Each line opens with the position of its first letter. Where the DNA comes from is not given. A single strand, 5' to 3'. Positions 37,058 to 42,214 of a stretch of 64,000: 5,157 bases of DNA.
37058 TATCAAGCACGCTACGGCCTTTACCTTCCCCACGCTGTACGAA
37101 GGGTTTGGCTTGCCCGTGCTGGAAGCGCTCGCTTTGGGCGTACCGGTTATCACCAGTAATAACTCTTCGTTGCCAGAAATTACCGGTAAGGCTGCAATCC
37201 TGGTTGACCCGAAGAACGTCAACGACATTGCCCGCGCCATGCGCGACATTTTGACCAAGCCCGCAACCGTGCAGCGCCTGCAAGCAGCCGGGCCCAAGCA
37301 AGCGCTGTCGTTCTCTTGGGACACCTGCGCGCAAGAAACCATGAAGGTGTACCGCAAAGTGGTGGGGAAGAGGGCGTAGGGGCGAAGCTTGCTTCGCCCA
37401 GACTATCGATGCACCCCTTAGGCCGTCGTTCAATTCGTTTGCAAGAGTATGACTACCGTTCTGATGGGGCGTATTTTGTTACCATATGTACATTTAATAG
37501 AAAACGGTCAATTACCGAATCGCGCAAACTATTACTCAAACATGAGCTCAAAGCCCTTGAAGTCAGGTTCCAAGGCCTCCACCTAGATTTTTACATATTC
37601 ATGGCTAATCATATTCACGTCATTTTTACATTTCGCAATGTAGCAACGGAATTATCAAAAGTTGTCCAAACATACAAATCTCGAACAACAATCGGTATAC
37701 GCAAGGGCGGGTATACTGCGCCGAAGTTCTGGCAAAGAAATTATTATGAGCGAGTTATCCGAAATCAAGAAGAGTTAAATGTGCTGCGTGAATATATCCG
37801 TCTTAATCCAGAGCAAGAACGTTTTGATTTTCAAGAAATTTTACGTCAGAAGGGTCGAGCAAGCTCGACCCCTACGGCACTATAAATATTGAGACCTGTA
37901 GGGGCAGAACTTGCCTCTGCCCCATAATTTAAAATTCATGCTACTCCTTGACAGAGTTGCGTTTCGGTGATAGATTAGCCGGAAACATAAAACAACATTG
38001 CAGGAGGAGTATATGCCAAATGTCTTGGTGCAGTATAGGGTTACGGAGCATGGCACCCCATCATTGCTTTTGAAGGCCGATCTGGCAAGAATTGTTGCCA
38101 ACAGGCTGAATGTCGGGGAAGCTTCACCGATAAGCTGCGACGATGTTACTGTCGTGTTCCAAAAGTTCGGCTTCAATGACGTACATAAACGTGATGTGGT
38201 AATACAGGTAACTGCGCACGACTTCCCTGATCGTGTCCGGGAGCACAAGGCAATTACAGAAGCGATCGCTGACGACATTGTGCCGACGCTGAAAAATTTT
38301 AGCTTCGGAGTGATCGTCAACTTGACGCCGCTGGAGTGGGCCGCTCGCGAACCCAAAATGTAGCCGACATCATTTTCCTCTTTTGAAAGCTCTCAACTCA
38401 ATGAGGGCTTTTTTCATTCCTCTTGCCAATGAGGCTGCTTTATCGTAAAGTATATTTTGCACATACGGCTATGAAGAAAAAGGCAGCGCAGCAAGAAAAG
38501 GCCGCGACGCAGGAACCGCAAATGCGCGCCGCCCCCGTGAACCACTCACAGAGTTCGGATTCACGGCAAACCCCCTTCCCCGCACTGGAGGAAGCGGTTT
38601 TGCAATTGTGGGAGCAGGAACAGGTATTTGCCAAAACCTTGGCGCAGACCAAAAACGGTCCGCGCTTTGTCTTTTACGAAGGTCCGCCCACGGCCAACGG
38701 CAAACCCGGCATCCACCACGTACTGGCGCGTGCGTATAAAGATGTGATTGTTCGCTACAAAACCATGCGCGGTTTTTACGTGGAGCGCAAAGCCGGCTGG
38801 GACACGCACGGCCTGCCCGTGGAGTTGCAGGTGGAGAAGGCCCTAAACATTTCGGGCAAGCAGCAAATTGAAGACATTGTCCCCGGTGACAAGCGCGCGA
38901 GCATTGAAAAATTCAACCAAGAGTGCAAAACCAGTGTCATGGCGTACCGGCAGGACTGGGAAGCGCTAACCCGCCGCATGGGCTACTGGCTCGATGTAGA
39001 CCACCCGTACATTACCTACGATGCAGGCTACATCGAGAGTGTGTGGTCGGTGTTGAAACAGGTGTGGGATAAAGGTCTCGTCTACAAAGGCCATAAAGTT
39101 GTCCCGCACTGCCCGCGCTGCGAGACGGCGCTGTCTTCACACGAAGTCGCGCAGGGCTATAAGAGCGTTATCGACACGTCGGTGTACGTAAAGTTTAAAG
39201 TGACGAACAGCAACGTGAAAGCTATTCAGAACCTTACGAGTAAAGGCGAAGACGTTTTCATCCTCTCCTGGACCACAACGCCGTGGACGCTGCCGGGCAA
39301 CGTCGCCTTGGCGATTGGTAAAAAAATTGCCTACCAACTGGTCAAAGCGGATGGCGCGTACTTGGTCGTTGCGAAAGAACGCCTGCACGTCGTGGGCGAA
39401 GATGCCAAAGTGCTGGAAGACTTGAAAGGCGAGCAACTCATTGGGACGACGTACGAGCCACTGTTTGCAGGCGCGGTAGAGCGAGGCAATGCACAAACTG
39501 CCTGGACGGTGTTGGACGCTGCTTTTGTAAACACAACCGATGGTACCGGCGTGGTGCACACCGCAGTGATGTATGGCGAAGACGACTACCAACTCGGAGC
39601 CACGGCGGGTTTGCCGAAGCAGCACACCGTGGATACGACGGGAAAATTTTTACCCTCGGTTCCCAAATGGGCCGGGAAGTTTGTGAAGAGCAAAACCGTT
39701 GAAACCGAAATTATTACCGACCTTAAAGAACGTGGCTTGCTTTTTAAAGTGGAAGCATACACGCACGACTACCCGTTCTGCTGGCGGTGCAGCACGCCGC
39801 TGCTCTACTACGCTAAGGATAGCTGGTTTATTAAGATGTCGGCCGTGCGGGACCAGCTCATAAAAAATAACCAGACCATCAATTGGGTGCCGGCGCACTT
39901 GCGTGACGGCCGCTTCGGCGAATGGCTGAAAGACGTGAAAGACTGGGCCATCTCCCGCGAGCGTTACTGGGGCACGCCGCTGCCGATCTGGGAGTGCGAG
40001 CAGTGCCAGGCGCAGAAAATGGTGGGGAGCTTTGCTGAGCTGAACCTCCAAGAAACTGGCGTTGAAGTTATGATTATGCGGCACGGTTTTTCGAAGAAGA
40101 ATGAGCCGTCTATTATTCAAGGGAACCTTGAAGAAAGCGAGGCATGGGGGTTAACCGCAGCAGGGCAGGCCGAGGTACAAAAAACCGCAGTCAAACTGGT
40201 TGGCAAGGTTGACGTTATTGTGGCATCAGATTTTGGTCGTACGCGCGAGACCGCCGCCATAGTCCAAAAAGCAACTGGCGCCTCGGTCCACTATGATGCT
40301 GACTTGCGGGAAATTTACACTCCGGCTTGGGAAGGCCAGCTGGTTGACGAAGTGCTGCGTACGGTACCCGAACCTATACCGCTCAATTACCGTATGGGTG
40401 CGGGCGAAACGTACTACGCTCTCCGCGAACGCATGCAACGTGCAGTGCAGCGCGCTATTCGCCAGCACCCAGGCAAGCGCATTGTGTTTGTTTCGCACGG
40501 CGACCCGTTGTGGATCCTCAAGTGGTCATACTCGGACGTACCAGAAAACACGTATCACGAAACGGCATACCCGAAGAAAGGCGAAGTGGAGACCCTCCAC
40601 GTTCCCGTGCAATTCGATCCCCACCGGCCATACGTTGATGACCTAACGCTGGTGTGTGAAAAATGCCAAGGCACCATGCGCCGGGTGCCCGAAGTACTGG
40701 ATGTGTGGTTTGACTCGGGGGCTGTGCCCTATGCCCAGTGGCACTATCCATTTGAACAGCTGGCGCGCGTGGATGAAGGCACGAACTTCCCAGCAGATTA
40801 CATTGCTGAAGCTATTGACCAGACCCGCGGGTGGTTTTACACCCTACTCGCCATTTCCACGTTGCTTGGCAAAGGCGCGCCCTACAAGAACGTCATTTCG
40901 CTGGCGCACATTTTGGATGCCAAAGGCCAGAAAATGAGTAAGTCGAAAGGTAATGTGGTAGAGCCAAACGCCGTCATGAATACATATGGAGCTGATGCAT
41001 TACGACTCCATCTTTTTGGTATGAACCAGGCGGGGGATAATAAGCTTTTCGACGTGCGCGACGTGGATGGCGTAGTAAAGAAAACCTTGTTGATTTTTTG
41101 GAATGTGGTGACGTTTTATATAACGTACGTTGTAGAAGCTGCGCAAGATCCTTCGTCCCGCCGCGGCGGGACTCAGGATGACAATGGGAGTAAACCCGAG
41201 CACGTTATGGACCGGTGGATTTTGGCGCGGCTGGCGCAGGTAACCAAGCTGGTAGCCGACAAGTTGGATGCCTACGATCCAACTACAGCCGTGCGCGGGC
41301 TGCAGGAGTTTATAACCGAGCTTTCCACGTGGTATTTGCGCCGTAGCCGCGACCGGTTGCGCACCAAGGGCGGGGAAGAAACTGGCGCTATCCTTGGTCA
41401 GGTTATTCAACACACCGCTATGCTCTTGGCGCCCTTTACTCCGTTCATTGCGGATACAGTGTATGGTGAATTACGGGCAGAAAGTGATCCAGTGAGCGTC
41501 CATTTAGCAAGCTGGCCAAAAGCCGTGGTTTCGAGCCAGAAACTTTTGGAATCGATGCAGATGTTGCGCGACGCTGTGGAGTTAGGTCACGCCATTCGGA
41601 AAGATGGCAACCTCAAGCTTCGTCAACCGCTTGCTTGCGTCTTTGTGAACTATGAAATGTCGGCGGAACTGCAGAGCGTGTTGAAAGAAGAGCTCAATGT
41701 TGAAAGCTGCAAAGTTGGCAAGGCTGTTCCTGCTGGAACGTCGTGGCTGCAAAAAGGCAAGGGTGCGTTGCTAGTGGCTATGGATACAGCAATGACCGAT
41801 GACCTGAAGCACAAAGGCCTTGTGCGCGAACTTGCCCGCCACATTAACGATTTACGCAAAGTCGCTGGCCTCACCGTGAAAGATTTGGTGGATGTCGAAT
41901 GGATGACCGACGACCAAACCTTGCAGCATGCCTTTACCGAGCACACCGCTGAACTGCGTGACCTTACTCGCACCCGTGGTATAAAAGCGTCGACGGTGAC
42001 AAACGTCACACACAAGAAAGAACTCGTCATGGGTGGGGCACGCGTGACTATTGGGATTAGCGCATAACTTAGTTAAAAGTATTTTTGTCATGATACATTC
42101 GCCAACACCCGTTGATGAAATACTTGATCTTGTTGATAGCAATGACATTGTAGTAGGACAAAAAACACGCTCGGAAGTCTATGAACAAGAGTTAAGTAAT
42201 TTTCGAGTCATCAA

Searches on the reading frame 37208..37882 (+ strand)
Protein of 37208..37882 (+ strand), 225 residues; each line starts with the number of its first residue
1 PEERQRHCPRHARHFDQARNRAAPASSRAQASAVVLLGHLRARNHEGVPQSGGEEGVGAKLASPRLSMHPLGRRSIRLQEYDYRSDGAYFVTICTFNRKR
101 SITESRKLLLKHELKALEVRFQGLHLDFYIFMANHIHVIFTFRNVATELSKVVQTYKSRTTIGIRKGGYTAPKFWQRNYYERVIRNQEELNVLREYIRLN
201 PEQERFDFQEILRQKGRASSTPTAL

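Call 8: search_protein_families(library=pfam, proteins=[window:37208-37882:+])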
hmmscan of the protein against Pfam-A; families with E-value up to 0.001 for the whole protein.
window:37208-37882:+ (225 aa): 1 family
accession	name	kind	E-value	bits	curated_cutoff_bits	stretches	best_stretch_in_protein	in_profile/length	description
PF01797.21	Y1_Tnp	-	4.9e-09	36.8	23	1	89-198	7-119/121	Transposase IS200 like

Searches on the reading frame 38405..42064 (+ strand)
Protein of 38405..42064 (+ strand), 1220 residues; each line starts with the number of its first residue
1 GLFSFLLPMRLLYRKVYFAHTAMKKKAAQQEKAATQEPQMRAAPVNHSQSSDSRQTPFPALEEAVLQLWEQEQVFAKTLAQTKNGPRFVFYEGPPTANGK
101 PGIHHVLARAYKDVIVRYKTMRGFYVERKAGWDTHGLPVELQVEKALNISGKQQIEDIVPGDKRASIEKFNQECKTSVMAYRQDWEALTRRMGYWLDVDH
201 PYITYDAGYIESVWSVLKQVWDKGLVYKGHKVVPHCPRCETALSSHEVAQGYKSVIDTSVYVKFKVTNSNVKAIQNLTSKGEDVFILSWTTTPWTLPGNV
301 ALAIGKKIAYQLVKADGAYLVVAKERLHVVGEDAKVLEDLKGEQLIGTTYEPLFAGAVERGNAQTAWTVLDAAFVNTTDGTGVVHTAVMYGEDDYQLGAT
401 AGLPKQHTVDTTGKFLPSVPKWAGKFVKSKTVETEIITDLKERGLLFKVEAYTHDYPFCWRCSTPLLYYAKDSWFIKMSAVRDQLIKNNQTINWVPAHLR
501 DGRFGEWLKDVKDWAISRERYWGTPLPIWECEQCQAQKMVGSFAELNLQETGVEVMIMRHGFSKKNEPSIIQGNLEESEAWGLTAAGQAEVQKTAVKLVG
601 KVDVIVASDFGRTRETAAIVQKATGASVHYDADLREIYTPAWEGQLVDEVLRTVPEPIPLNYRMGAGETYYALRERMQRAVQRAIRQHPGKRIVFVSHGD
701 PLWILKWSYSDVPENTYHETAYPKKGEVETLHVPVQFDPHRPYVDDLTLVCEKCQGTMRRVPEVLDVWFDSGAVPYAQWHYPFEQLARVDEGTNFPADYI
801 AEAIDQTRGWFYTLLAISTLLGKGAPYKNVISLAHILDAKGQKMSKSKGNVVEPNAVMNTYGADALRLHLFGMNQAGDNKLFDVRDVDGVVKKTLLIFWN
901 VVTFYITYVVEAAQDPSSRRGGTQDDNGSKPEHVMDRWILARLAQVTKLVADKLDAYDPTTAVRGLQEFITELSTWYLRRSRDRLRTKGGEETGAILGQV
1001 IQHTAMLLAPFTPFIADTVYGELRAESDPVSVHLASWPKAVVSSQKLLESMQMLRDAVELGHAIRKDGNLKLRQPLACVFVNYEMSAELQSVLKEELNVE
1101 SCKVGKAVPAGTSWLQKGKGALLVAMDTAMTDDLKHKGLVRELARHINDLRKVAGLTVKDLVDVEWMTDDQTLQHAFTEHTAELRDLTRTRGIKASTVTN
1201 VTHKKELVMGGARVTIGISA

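Call 9: search_protein_families(library=pfam, proteins=[window:38405-42064:+])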
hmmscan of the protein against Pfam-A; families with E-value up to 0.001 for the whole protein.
window:38405-42064:+ (1220 aa): 6 families
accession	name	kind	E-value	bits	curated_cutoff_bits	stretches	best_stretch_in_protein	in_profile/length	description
PF00133.28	tRNA-synt_1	-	9.6e-119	397.2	22.7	2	65-548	2-265/414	tRNA synthetases class I (I, L, M and V)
PF00300.27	His_Phos_1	-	1.3e-28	100.4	21.7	1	556-722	2-171/194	Histidine phosphatase superfamily (branch 1)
PF08264.19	Anticodon_1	-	3.5e-25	89.1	25.1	1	936-1076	1-144/148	Anticodon-binding domain of tRNA ligase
PF09334.17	tRNA-synt_1g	-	2e-18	66.8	20.1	1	811-887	295-371/391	tRNA synthetases class I (M)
PF19302.4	DUF5915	-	1.1e-13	51.6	27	1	1096-1218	76-192/195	Domain of unknown function (DUF5915)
PF01921.24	tRNA-synt_1f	-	0.00088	18.7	27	0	817-874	257-313/360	tRNA synthetases class I (K)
